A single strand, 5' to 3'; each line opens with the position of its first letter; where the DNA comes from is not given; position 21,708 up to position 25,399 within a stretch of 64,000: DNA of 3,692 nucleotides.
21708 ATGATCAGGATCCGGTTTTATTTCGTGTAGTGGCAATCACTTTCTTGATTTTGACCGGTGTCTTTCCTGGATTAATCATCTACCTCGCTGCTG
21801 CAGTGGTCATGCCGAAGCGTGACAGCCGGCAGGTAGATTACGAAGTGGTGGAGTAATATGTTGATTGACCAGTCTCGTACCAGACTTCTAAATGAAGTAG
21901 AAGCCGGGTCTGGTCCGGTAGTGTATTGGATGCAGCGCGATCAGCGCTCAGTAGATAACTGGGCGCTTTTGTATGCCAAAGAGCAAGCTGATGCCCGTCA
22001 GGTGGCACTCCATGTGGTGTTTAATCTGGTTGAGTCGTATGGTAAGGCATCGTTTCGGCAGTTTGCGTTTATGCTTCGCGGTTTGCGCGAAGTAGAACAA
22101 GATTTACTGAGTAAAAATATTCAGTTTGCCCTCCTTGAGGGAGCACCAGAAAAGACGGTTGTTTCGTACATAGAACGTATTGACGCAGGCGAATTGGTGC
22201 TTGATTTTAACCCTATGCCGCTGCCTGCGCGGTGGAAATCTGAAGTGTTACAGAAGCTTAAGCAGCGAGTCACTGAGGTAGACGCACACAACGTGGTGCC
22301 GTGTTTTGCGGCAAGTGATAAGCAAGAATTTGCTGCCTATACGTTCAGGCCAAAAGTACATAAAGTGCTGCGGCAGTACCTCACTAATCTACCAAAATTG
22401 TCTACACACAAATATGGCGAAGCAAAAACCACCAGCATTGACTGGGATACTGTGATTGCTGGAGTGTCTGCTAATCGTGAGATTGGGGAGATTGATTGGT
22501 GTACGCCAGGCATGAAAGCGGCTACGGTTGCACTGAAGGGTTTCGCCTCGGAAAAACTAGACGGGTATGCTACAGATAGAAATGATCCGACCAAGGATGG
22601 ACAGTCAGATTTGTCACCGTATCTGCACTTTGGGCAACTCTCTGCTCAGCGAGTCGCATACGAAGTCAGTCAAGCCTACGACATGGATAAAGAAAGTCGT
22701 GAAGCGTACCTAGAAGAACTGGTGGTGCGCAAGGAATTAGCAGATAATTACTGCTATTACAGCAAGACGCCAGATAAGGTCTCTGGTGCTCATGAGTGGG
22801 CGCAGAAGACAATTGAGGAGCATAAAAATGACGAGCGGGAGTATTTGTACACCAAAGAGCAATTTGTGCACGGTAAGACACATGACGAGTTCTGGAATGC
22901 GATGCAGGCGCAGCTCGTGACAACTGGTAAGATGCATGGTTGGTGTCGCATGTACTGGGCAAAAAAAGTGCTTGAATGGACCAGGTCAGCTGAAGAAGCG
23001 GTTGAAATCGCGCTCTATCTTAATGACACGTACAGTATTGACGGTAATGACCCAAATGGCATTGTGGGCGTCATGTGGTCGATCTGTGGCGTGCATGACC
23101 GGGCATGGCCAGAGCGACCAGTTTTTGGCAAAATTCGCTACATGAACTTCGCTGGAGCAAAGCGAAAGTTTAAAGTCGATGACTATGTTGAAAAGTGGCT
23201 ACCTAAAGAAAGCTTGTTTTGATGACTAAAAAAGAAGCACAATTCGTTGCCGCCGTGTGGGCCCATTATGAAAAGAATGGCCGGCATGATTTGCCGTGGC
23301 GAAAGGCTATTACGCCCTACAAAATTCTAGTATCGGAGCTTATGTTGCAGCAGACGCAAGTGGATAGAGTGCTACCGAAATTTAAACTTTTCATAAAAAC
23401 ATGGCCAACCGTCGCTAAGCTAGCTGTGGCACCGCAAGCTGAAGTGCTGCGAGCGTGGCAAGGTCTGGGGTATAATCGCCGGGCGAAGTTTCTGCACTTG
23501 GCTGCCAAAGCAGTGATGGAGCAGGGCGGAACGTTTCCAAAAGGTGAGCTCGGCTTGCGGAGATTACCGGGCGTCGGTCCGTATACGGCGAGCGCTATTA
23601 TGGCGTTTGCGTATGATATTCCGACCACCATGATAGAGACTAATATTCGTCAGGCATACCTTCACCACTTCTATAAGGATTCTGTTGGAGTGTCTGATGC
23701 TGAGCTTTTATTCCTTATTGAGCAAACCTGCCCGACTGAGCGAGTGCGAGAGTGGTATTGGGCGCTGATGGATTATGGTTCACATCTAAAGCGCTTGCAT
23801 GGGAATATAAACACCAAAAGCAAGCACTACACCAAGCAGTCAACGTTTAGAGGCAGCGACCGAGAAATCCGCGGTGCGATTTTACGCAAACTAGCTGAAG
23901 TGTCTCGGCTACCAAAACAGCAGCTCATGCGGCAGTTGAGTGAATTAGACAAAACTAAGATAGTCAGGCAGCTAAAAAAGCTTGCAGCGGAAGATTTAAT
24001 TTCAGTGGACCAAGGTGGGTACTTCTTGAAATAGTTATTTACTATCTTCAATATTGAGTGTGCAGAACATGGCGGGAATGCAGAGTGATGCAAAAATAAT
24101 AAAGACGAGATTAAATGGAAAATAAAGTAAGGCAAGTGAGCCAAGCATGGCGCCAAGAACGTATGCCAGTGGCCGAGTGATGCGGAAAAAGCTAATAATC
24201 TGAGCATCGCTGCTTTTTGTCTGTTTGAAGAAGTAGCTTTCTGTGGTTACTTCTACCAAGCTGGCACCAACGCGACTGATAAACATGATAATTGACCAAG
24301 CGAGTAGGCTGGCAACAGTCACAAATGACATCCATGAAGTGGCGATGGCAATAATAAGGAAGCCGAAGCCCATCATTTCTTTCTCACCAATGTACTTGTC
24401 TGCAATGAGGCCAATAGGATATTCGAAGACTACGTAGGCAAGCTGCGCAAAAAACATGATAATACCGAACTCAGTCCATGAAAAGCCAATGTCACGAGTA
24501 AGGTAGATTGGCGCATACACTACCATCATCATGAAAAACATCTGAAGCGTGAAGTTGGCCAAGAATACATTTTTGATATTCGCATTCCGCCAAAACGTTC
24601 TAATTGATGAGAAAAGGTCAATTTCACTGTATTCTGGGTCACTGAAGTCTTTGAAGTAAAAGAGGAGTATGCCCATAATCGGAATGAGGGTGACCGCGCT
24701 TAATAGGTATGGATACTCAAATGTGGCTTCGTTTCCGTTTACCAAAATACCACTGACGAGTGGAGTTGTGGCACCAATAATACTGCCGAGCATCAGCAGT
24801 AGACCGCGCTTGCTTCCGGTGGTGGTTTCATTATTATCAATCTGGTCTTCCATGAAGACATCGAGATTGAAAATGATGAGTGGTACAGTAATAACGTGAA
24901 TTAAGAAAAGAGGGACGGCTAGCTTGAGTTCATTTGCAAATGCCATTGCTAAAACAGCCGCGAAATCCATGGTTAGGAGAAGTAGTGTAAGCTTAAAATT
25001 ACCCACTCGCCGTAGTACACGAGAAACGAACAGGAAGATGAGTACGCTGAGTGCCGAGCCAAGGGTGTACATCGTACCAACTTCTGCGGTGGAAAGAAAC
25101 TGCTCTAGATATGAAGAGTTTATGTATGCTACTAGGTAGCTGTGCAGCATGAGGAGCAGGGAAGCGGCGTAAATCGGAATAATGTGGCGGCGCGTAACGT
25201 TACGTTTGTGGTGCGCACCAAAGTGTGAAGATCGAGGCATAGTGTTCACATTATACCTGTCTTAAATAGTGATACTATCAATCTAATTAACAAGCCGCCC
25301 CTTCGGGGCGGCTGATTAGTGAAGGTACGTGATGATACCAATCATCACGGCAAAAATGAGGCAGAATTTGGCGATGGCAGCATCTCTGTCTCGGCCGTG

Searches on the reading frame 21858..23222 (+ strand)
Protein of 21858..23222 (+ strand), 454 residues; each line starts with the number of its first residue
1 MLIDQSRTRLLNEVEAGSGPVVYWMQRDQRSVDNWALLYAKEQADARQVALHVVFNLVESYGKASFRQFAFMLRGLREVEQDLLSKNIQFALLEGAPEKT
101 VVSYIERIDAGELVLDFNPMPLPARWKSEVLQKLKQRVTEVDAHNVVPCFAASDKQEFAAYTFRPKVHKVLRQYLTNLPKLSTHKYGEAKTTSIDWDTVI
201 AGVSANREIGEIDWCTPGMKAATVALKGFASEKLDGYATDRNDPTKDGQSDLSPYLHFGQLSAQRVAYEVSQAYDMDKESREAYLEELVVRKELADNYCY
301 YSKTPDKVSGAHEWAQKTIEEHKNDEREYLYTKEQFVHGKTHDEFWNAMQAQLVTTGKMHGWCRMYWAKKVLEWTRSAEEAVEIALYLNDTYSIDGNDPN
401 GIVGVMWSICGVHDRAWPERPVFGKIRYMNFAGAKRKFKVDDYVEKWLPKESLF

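Call 45: search_protein_families(library=pfam, proteins=[window:21858-23222:+], max_evalue=0.001)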
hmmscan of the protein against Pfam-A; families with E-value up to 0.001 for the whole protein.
window:21858-23222:+ (454 aa): 1 family
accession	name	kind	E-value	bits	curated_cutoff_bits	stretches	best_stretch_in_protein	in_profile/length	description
PF00875.24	DNA_photolyase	-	6e-29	101.5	26.6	1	21-180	1-162/164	DNA photolyase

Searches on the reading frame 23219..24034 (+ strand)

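Call 64: search_protein_families(library=pfam, proteins=[window:23219-24034:+], max_evalue=0.0001)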
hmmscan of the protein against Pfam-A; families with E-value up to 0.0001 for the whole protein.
window:23219-24034:+ (271 aa): 1 family
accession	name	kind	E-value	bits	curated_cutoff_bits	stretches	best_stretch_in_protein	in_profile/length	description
PF00730.31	HhH-GPD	-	1.6e-11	44.9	26.2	1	38-148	1-84/108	HhH-GPD superfamily base excision DNA repair protein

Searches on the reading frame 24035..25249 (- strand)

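Call 64: search_protein_families(library=pfam, proteins=[window:24035-25249:-], max_evalue=0.0001)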
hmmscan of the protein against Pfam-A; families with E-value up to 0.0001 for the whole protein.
window:24035-25249:- (404 aa): 2 families
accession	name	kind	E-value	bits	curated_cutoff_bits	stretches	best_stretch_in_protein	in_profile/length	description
PF07690.21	MFS_1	-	6.4e-19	68.5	33.4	2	228-396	1-167/347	Major Facilitator Superfamily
PF12832.13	MFS_1_like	-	4.7e-08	32.9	25.2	1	24-173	216-365/373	MFS_1 like family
